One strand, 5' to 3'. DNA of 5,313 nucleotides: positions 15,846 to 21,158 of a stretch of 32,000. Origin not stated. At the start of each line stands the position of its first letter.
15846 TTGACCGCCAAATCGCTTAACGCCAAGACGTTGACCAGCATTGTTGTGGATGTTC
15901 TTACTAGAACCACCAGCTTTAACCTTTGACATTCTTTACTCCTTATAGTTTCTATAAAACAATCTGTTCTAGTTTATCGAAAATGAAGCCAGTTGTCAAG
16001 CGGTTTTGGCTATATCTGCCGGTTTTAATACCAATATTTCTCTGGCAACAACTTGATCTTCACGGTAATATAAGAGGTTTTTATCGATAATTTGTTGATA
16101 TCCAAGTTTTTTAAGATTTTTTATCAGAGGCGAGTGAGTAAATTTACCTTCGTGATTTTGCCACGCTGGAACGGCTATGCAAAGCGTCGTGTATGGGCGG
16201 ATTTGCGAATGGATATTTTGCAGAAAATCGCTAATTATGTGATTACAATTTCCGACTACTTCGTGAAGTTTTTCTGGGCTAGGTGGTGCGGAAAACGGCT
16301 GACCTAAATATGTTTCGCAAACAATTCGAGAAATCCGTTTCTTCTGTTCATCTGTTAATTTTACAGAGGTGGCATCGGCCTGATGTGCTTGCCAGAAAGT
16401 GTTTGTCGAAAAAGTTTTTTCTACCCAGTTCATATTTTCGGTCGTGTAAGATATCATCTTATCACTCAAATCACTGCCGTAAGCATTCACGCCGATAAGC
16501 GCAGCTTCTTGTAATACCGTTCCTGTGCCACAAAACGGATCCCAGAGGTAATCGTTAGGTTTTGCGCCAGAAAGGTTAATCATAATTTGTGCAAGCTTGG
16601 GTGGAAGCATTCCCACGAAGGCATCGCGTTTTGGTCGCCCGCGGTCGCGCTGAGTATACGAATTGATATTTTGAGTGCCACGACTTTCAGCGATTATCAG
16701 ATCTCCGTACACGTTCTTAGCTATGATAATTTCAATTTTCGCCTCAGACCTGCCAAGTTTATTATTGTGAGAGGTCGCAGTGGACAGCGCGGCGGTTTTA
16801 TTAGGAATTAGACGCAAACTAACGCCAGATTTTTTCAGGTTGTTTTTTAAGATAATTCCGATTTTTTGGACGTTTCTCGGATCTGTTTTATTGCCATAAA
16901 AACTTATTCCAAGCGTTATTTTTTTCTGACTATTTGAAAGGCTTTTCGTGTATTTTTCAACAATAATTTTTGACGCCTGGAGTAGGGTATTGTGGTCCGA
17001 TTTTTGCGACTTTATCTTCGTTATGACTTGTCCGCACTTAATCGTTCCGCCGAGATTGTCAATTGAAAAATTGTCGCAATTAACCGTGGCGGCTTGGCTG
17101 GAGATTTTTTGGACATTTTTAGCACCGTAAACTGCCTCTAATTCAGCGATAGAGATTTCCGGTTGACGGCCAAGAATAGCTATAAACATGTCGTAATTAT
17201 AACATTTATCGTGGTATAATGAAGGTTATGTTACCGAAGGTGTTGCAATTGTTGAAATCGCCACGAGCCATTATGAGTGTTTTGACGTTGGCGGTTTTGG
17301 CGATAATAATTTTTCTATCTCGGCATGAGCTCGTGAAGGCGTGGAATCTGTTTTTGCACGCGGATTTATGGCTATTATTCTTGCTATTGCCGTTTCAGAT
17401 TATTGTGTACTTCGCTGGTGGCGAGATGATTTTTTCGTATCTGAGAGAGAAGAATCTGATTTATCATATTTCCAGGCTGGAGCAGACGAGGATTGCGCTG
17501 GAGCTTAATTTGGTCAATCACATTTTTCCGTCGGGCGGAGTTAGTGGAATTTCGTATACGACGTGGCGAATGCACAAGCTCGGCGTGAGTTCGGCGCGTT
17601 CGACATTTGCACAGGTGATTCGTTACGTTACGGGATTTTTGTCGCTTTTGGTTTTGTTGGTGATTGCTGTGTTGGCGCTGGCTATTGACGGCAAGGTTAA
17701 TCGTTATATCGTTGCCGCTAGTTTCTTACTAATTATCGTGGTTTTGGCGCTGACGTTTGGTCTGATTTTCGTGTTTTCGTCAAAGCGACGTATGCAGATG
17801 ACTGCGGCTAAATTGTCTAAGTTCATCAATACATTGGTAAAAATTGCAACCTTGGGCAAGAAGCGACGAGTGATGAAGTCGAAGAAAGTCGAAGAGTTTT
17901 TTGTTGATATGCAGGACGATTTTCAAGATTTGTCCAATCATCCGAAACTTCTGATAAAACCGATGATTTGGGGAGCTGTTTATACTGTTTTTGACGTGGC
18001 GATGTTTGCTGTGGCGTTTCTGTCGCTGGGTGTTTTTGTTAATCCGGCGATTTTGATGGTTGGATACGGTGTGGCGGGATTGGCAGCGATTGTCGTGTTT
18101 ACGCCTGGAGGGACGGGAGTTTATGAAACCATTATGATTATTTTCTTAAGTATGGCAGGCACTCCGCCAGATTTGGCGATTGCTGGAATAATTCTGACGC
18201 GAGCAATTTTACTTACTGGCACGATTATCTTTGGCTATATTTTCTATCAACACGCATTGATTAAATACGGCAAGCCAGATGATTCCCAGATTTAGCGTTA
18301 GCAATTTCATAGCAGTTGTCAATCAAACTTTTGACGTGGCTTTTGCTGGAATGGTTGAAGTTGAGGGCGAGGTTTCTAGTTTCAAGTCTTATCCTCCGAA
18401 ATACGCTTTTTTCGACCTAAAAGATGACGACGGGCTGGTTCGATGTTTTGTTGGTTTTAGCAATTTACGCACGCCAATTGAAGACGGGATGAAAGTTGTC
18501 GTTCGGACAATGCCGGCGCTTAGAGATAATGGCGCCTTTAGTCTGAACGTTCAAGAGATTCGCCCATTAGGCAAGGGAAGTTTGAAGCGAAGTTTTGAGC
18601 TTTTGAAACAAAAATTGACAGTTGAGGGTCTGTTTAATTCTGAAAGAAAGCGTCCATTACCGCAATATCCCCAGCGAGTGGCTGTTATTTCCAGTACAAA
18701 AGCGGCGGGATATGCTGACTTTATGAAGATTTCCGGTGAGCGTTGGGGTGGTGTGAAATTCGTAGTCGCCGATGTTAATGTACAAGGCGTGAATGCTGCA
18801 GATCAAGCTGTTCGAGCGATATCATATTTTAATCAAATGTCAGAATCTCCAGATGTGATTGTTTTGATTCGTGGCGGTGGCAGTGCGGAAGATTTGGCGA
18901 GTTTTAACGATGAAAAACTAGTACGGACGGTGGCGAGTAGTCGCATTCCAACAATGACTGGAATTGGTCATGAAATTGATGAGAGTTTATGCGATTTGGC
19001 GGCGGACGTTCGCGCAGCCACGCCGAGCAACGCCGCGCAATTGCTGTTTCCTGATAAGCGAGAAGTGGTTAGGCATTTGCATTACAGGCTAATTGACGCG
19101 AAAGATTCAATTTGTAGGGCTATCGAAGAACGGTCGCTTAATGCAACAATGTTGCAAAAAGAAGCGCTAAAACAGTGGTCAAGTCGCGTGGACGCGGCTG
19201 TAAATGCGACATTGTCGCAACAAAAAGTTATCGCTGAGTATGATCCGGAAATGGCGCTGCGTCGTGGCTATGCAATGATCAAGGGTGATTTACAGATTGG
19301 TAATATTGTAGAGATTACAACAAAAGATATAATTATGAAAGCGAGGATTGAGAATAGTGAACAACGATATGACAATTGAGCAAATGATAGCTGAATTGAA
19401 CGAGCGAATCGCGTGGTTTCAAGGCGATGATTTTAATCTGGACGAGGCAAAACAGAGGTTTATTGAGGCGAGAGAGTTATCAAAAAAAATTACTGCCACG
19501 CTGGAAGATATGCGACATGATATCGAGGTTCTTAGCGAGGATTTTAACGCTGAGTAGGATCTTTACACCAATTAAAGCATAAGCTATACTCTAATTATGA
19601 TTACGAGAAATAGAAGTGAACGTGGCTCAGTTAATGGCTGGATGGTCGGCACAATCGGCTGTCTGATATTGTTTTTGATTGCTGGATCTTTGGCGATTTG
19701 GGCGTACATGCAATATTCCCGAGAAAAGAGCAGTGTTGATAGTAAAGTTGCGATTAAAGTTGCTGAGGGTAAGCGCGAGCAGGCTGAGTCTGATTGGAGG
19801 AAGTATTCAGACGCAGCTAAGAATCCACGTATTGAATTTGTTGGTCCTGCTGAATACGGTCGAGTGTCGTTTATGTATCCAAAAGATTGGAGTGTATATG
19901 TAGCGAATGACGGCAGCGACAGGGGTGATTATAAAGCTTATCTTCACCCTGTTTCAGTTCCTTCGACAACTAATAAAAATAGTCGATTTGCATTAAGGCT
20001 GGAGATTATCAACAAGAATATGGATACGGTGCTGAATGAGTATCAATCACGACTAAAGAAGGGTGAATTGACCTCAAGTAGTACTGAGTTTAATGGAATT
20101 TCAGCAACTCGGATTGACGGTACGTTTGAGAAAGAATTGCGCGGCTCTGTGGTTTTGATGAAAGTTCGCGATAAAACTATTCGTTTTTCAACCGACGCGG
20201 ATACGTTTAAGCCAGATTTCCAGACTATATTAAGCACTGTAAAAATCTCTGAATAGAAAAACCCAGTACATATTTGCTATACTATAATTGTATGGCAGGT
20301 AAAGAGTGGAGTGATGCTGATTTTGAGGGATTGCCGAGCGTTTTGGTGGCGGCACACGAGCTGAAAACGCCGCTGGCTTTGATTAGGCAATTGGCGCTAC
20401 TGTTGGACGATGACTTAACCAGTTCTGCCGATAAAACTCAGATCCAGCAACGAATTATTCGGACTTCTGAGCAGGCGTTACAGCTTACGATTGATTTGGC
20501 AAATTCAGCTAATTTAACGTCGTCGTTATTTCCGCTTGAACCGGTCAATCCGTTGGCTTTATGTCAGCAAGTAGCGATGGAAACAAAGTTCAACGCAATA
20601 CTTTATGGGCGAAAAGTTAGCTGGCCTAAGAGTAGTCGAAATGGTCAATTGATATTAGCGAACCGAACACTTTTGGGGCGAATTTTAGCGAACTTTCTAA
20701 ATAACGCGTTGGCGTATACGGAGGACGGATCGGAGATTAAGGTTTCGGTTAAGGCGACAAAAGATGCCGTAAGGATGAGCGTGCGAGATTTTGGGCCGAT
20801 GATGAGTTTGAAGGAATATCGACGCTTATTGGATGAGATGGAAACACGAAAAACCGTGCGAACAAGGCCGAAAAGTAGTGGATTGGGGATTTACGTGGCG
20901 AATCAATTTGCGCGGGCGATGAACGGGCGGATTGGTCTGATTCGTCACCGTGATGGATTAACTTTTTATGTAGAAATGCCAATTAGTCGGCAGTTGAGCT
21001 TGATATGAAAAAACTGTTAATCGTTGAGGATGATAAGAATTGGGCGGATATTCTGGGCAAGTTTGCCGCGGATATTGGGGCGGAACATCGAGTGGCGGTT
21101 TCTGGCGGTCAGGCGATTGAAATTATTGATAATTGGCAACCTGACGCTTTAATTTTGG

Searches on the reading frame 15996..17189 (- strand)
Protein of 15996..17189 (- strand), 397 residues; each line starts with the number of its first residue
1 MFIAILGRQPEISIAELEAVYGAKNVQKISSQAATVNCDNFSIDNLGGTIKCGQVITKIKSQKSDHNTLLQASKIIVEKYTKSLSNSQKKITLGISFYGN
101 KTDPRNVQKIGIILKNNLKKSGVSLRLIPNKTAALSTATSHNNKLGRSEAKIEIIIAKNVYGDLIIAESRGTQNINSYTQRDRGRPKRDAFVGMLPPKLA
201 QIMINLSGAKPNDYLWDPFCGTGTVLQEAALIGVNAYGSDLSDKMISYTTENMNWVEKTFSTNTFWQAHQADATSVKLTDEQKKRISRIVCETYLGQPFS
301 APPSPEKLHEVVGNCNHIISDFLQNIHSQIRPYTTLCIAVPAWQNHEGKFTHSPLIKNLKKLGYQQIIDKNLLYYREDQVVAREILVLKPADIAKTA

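Call 70: search_protein_families(library=pfam, proteins=[window:15996-17189:-], max_evalue=0.001)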
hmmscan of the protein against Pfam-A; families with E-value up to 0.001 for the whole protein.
window:15996-17189:- (397 aa): 3 families
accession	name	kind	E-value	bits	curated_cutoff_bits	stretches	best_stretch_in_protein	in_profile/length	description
PF01170.24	UPF0020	-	1.7e-15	57.7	22.3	1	191-314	7-150/197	RMKL-like, methyltransferase domain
PF01555.25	N6_N4_Mtase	-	1.7e-08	35.1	26.7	1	174-249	145-219/221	DNA methylase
PF13847.12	Methyltransf_31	-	0.00019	21.6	27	1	213-361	5-124/145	Methyltransferase domain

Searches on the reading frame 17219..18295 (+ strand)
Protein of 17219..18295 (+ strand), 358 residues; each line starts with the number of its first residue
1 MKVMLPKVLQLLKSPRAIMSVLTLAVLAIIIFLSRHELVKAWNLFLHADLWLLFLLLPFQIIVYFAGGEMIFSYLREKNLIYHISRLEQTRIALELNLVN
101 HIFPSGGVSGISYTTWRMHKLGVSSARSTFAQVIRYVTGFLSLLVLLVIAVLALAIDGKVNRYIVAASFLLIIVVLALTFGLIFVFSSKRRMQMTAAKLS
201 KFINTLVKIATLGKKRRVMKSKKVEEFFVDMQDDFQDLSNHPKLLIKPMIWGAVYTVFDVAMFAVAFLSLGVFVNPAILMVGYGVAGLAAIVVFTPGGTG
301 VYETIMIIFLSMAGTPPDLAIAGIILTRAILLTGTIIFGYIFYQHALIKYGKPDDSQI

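Call 70: search_protein_families(library=pfam, proteins=[window:17219-18295:+], max_evalue=0.001)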
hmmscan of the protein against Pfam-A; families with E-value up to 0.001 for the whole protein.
window:17219-18295:+ (358 aa): 1 family
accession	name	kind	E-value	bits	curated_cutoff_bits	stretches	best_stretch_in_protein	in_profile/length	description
PF03706.18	LPG_synthase_TM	-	1.4e-24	87.6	33.4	1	22-339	3-302/302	Lysylphosphatidylglycerol synthase TM region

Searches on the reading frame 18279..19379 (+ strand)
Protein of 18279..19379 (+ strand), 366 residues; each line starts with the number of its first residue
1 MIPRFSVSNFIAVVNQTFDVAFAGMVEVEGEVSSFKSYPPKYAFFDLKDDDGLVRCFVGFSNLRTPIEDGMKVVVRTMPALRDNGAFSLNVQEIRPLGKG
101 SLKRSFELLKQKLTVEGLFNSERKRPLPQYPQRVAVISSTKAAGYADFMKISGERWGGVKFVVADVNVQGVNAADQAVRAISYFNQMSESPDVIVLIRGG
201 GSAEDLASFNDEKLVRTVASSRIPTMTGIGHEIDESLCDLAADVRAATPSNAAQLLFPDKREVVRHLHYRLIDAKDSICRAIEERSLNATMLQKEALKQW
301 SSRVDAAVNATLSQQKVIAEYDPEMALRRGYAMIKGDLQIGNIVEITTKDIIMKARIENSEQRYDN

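Call 70: search_protein_families(library=pfam, proteins=[window:18279-19379:+], max_evalue=0.001)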
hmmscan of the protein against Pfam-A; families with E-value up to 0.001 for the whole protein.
window:18279-19379:+ (366 aa): 3 families
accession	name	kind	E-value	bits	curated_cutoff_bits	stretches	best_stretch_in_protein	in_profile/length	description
PF02601.20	Exonuc_VII_L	-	2.6e-63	214.9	35.9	1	118-305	1-186/315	Exonuclease VII, large subunit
PF13742.12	tRNA_anti_2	-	2.2e-12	47.4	27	1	5-95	1-95/95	OB-fold nucleic acid binding domain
PF01336.31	tRNA_anti-codon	-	1.6e-06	28.4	27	1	26-97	1-75/75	OB-fold nucleic acid binding domain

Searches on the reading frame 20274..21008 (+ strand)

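Call 70: search_protein_families(library=pfam, proteins=[window:20274-21008:+], max_evalue=0.001)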
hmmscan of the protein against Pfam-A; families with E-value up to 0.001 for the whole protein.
window:20274-21008:+ (244 aa): 3 families
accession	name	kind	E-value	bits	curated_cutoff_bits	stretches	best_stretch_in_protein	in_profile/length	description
PF02518.31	HATPase_c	-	1.4e-15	58.2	26.4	1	131-237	3-109/111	Histidine kinase-, DNA gyrase B-, and HSP90-like ATPase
PF00512.31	HisKA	-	1.2e-05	25.6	26.9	1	26-75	9-57/66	His Kinase A (phospho-acceptor) domain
PF13581.12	HATPase_c_2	-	0.00021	21.7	27.4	1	142-215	40-111/127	Histidine kinase-like ATPase domain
